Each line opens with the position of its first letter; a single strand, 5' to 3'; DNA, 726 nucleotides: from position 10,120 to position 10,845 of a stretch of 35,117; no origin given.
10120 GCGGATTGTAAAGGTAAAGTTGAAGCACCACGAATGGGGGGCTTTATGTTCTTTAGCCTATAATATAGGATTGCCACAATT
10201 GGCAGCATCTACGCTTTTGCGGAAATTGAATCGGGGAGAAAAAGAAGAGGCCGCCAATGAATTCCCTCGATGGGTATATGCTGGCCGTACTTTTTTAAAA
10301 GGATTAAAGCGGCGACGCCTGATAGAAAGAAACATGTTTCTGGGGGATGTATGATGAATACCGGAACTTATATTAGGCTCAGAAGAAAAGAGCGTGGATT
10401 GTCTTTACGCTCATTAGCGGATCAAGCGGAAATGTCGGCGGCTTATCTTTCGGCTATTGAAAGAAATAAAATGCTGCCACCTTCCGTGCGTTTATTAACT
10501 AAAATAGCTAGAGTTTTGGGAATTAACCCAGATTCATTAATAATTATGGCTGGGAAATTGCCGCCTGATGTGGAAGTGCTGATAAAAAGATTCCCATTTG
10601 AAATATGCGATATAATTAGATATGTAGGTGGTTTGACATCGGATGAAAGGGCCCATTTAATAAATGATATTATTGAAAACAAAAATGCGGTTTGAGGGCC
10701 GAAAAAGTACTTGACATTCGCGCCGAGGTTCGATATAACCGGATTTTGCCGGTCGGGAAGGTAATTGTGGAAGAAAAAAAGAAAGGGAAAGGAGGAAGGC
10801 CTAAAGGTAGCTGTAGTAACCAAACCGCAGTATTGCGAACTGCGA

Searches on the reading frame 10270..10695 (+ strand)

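Call 54: search_protein_families(library=pfam, proteins=[window:10270-10695:+], max_evalue=0.01)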
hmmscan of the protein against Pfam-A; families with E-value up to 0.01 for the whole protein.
window:10270-10695:+ (141 aa): 5 families
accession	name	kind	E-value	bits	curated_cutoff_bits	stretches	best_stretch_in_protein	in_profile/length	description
PF01381.28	HTH_3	-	2.9e-12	46.8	23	1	35-89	1-54/55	Helix-turn-helix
PF13560.12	HTH_31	-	1.7e-09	38.3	27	1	32-88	3-59/64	Helix-turn-helix domain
PF12844.13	HTH_19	-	3.6e-09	36.8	30.2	1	35-91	4-59/64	Helix-turn-helix domain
PF13413.12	HTH_25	-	2.1e-07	31.1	24.6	1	35-89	2-61/62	Helix-turn-helix domain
PF13443.12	HTH_26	-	1.4e-05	25.7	22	1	39-92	6-59/63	Cro/C1-type HTH DNA-binding domain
